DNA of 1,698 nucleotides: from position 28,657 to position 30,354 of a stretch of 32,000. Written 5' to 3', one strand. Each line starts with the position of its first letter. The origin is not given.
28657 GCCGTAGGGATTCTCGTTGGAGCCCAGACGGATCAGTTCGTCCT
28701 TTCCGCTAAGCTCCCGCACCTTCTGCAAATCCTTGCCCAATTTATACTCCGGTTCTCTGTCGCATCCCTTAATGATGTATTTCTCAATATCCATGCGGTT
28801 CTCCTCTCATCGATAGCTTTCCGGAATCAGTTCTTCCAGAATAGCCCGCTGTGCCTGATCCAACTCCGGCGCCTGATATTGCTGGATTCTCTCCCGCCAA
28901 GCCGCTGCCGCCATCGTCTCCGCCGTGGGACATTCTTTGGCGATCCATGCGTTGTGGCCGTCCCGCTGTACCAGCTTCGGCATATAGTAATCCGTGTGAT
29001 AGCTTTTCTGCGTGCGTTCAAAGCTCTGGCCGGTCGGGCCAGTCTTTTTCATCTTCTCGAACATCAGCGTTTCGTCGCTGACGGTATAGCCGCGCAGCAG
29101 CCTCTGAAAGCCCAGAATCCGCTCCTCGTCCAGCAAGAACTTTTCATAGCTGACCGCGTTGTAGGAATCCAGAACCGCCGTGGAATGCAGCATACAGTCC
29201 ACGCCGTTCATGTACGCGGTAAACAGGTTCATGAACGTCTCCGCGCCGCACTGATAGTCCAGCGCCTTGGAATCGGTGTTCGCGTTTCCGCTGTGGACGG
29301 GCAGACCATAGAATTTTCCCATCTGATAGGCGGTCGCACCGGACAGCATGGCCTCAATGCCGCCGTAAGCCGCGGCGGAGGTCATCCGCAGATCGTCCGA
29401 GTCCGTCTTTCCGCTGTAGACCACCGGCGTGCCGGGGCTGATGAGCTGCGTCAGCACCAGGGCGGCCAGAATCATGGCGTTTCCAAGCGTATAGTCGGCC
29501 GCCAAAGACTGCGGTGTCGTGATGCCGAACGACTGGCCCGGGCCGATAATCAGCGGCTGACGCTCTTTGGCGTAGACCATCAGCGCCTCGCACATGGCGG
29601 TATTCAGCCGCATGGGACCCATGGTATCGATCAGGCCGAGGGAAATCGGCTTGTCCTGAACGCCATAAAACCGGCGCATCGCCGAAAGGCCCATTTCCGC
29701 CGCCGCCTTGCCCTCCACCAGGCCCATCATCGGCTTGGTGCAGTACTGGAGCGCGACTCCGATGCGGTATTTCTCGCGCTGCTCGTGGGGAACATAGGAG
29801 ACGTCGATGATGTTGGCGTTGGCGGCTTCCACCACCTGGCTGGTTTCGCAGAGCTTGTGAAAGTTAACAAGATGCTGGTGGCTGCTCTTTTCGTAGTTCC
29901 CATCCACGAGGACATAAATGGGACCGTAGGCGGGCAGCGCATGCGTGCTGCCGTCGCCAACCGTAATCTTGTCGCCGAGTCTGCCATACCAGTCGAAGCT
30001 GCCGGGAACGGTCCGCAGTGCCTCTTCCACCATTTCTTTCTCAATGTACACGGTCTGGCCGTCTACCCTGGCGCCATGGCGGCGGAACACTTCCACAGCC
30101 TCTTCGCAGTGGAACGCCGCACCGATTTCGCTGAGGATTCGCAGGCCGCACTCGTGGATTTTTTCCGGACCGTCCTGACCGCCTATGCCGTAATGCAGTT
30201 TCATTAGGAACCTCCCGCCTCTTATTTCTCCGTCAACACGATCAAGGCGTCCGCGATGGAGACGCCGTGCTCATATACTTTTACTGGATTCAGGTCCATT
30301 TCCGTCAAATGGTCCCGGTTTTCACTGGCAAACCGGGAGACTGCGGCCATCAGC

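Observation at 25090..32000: Compact 7-gene operon joins an MttB-family methyltransferase to an aminotransferase, a 2-oxoacid:ferredoxin oxidoreductase and an ADP-forming acyl-CoA synthetase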

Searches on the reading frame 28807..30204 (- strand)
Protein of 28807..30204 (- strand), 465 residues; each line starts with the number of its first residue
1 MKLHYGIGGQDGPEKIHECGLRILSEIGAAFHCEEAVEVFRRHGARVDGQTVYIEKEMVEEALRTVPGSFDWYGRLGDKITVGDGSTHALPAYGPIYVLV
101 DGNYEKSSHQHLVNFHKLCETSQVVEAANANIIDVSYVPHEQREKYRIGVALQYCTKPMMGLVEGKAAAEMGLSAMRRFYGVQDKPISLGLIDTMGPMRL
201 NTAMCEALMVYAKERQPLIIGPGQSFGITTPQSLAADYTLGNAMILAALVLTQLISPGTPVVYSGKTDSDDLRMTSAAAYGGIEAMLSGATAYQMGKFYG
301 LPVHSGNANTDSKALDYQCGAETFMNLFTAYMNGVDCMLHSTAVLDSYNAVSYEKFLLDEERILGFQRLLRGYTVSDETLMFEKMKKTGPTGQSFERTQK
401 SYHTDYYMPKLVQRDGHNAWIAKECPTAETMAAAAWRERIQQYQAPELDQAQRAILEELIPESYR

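Call 5: search_protein_families(library=pfam, proteins=[window:28807-30204:-])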
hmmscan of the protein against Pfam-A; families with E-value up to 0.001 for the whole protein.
window:28807-30204:- (465 aa): 1 family
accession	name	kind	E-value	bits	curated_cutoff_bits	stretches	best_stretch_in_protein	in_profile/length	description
PF06253.16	MTTB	-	5.7e-86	288.9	25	1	10-460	36-492/500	Trimethylamine methyltransferase (MTTB)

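Call 6: search_protein_families(library=ncbifam, proteins=[window:28807-30204:-])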
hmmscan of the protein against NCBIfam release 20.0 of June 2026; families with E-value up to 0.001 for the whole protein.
window:28807-30204:- (465 aa): 1 family
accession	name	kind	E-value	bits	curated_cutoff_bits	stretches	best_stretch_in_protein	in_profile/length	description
TIGR02369.2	trimeth_pyl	equivalog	1.9e-61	208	525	1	12-461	10-466/469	[trimethylamine--corrinoid protein] Co-methyltransferase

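Call 7: find_encoding_contigs(protein=window:28807-30204:-, flank=10000, max_places=10)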
Protein window:28807-30204:- (465 aa): no gene with exactly this product is on record in the collection.

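Call 8: find_homologous_proteins(query=window:28807-30204:-)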
Query window:28807-30204:- (465 aa): 126 proteins with E <= 0.001 among 8000 candidates; the best 120 are listed.
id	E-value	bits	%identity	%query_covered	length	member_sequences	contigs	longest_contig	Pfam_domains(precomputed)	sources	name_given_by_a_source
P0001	0.0e+0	1067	100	100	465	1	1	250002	PF06253.17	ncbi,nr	ncbi:MAG: trimethylamine methyltransferase family protein [Oscillospiraceae bacterium]|nr:trimethyla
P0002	1.2e-223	761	70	100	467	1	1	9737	PF06253.17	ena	-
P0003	1.5e-211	721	67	100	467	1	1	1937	PF06253.17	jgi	jgi:trimethylamine--corrinoid protein Co-methyltransferase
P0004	2.5e-210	717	66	100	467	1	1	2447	PF06253.17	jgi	jgi:trimethylamine--corrinoid protein Co-methyltransferase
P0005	5.5e-209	713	66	100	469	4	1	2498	PF06253.17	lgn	-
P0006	2.2e-206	704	64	100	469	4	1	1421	PF06253.17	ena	-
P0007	3.6e-203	693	64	100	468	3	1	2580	PF06253.17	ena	-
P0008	7.0e-202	689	64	100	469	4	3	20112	PF06253.17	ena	-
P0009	4.5e-200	683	64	100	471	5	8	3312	PF06253.17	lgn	-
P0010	5.7e-200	683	64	100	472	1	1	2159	PF06253.17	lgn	-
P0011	3.8e-199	680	64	100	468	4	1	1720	PF06253.17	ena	-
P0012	3.6e-198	677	62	100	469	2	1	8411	PF06253.17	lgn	-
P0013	1.6e-197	675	63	100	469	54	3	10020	PF06253.17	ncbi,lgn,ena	-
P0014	3.4e-197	674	62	100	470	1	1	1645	PF06253.17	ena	-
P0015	1.3e-194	665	62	100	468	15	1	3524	PF06253.17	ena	-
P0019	5.7e-190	650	59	100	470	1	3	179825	PF06253.17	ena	-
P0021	5.8e-184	630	58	100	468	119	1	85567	PF06253.17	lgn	-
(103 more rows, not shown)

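Call 9: find_encoding_contigs(protein=P0001, flank=10000, max_places=4)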
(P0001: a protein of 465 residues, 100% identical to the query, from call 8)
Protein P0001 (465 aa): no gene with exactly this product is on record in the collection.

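Call 10: find_encoding_contigs(protein=P0019, flank=10000, max_places=4)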
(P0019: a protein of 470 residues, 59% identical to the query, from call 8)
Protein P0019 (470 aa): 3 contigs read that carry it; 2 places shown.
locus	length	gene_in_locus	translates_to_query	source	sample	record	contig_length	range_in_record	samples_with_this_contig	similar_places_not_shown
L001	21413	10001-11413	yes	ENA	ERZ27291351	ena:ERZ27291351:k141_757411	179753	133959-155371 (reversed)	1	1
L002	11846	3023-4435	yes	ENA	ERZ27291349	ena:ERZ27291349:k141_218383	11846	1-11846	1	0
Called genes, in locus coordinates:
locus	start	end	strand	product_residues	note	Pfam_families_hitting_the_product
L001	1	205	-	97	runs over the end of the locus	PF19605:DUF6110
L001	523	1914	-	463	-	PF08448:PAS_4 (faint), PF13426:PAS_9 (weak), PF00158:Sigma54_activat, PF13191:AAA_16 (weak), PF14532:Sigma54_activ_2, PF07728:AAA_5 (weak), PF25601:AAA_lid_14, PF18024:HTH_50, +1 more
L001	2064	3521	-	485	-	PF06253:MTTB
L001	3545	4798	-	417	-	PF07690:MFS_1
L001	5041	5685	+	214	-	PF02607:B12-binding_2, PF02310:B12-binding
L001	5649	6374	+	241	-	PF00392:GntR, PF08279:HTH_11 (faint)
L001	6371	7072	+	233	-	PF00392:GntR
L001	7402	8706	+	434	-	PF07690:MFS_1, PF12832:MFS_1_like (faint), PF07690:MFS_1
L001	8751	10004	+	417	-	PF07690:MFS_1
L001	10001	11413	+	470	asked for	PF06253:MTTB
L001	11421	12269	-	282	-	PF08843:AbiEii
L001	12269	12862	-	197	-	-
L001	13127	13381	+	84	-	PF00403:HMA (weak)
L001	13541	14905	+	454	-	PF00202:Aminotran_3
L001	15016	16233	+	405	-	PF00202:Aminotran_3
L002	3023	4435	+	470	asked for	PF06253:MTTB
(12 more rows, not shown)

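Call 11: find_encoding_contigs(protein=P0002, flank=10000, max_places=3)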
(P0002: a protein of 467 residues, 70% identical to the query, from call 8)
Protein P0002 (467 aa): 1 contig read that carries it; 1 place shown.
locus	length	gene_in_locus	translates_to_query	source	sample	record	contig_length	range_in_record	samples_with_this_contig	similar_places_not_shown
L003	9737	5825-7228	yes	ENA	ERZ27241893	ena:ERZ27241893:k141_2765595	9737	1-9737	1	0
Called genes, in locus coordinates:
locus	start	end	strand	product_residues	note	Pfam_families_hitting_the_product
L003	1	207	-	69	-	?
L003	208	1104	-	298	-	PF04069:OpuAC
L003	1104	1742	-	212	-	PF00528:BPD_transp_1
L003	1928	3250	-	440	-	PF07690:MFS_1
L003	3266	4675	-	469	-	PF06253:MTTB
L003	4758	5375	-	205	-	PF02607:B12-binding_2, PF02310:B12-binding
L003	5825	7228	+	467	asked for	PF06253:MTTB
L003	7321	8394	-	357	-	PF01063:Aminotran_4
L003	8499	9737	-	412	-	?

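Call 12: find_encoding_contigs(protein=P0008, flank=10000, max_places=3)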
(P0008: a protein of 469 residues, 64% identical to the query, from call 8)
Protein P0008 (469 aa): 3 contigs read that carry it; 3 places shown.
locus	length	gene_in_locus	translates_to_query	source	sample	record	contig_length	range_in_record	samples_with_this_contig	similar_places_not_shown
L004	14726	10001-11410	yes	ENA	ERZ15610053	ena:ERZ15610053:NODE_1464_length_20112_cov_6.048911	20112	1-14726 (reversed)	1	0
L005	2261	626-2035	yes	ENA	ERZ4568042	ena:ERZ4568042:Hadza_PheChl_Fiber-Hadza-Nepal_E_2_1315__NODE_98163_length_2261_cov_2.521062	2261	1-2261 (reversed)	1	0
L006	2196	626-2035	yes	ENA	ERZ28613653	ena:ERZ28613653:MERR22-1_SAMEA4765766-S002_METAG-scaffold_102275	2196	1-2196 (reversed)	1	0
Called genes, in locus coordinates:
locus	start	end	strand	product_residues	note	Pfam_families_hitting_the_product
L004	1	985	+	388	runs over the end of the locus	PF00202:Aminotran_3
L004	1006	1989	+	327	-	PF02729:OTCace_N, PF00185:OTCace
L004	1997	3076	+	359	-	PF00988:CPSase_sm_chain, PF00117:GATase, PF07722:Peptidase_C26 (faint)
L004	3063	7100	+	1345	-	PF25596:CPSase_L_D1, PF02786:CPSase_L_D2, PF02787:CPSase_L_D3, PF25596:CPSase_L_D1, PF02655:ATP-grasp_3, PF02786:CPSase_L_D2, PF02142:MGS, PF01678:DAP_epimerase, +5 more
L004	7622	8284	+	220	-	PF07796:DUF1638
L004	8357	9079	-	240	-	PF00392:GntR, PF07702:UTRA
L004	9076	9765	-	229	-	PF02607:B12-binding_2 (weak), PF02310:B12-binding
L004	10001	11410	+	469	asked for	PF06253:MTTB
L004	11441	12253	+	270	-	PF00809:Pterin_bind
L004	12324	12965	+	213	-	PF02607:B12-binding_2, PF02310:B12-binding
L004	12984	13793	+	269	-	PF04951:Peptidase_M55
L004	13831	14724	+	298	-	?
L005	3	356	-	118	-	?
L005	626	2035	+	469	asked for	PF06253:MTTB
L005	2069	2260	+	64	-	?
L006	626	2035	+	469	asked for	PF06253:MTTB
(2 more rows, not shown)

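Call 13: find_encoding_contigs(protein=P0021, flank=10000, max_places=3)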
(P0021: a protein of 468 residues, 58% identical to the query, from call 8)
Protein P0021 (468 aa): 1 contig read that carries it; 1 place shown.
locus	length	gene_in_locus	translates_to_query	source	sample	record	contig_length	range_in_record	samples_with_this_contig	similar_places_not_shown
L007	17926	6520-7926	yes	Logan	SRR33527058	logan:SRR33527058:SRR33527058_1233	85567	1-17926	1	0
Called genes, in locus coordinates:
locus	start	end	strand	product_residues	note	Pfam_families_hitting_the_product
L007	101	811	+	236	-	PF00440:TetR_N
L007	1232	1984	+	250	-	PF01891:CbiM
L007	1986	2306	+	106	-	PF02553:CbiN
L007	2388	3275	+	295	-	PF02361:CbiQ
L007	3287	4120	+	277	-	PF13175:AAA_15 (faint), PF00005:ABC_tran, PF02463:SMC_N (weak), PF13304:AAA_21 (faint)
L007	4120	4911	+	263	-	PF02607:B12-binding_2, PF02310:B12-binding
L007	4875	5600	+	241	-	PF00392:GntR, PF07702:UTRA (weak)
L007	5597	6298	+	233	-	PF00392:GntR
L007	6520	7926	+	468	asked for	PF06253:MTTB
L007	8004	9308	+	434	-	PF07690:MFS_1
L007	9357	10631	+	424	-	PF07690:MFS_1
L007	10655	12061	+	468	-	PF06253:MTTB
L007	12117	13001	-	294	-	PF00126:HTH_1, PF03466:LysR_substrate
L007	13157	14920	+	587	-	PF00664:ABC_membrane, PF00005:ABC_tran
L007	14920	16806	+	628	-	PF00664:ABC_membrane, PF00005:ABC_tran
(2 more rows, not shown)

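Call 16: find_related_loci(query=A1, collection=genome_contigs, flank=10000)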
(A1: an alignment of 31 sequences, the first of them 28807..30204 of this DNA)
Query A1 (465 aa) in genome_contigs; peptide patterns used: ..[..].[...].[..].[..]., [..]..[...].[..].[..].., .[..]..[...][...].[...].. (x = any residue, [..] = any of these).
57 stretches matched a pattern; 30 encode a relative of the query (tblastn E <= 1e-3); 27 distinct loci.
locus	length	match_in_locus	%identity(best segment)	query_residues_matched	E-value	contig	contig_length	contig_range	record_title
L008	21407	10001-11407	62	1-465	0e+0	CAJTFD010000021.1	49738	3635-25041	Clostridia bacterium isolate B62_62_CS_H genome assembly, contig: MGBC000121.21, whole genome shotgun sequence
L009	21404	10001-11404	60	1-465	0e+0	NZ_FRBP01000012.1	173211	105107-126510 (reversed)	Eubacterium callanderi strain FD, whole genome shotgun sequence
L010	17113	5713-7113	62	1-464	0e+0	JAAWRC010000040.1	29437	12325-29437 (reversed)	MAG: Lachnospiraceae bacterium isolate ABMPRH_296_1 SL341403_scaffold_4006, whole genome shotgun sequence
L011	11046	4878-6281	62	1-464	0e+0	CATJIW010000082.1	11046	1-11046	MAG: uncultured Lachnospiraceae bacterium isolate iMGMC-385_1678881684 genome assembly, contig: MegahitA5_69699, whole g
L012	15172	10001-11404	58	1-465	0e+0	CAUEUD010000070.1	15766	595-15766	MAG TPA_asm: Eubacterium limosum isolate SRR13494512_bin.29_MetaWRAP_v1.3_MAG genome assembly, contig: ERZ19211537.1307,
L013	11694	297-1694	56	1-464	0e+0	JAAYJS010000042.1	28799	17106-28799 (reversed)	MAG: Eubacteriaceae bacterium isolate AS10tlH2TH_313 333397_AS10, whole genome shotgun sequence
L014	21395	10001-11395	49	1-464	4e-149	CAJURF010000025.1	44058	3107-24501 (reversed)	MAG TPA_asm: uncultured Lachnospiraceae bacterium isolate MGBC164599 genome assembly, contig: MGBC164599.25, whole genom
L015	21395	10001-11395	49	1-464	3e-149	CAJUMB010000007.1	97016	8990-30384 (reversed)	MAG TPA_asm: uncultured Lachnospiraceae bacterium isolate MGBC159923 genome assembly, contig: MGBC159923.7, whole genome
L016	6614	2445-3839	48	1-464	7e-149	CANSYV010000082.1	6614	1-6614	MAG TPA_asm: uncultured Lachnospiraceae bacterium isolate SRR13921780_bin.81_metawrap_v1.3_MAG genome assembly, contig:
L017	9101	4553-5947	47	1-465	2e-144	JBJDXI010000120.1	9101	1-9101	MAG: Clostridia bacterium isolate SARD16_bin.024 NODE_3956_length_9101_cov_6.809640, whole genome shotgun sequence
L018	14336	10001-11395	47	1-465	6e-144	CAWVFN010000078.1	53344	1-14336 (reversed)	MAG: Bacillota bacterium isolate metabat2_coassembly_bwa.842 MAG genome assembly, contig: k87_5472269, whole genome shot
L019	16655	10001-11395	46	1-465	2e-141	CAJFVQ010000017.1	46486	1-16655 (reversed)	Candidatus Cryptoclostridium obscurum isolate Coassembly_mag_106 genome assembly, contig: MAGpy_11413_min2k_bin_106_fak8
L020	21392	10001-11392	46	1-464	2e-139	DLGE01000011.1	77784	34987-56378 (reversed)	MAG TPA_asm: Peptococcaceae bacterium UBA7702 UBA7702_contig_510, whole genome shotgun sequence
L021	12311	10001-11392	45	1-464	2e-138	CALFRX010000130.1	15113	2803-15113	MAG TPA_asm: uncultured Peptococcaceae bacterium isolate SRR1562003_bin.66_CONCOCT_v1.1_MAG genome assembly, contig: ERZ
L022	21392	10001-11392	45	1-464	1e-136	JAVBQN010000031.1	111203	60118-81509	MAG: Candidatus Adiutrix sp. isolate EPI_MAG_00168 c_000008265398, whole genome shotgun sequence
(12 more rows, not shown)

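Call 18: search_solved_structures(query=window:28807-30204:-, max_evalue=0.001, show_alignments=1)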
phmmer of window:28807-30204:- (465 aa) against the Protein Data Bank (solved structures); distinct sequences matched with E-value up to 0.001: 5.
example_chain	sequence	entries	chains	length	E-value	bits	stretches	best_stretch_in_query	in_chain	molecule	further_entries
9yce_A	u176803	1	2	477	2.4e-78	267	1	5-460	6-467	Glycine betaine methyltransferase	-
2qne_A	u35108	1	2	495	3.1e-78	266.7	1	5-460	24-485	Putative methyltransferase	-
4yyc_A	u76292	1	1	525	7.4e-48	166.5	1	7-461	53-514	Putative trimethylamine methyltransferase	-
7xcm_A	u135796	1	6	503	6e-26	94.3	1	13-449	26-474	Trimethylamine methyltransferase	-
7xcl_A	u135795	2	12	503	7.8e-26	94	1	13-449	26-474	Trimethylamine methyltransferase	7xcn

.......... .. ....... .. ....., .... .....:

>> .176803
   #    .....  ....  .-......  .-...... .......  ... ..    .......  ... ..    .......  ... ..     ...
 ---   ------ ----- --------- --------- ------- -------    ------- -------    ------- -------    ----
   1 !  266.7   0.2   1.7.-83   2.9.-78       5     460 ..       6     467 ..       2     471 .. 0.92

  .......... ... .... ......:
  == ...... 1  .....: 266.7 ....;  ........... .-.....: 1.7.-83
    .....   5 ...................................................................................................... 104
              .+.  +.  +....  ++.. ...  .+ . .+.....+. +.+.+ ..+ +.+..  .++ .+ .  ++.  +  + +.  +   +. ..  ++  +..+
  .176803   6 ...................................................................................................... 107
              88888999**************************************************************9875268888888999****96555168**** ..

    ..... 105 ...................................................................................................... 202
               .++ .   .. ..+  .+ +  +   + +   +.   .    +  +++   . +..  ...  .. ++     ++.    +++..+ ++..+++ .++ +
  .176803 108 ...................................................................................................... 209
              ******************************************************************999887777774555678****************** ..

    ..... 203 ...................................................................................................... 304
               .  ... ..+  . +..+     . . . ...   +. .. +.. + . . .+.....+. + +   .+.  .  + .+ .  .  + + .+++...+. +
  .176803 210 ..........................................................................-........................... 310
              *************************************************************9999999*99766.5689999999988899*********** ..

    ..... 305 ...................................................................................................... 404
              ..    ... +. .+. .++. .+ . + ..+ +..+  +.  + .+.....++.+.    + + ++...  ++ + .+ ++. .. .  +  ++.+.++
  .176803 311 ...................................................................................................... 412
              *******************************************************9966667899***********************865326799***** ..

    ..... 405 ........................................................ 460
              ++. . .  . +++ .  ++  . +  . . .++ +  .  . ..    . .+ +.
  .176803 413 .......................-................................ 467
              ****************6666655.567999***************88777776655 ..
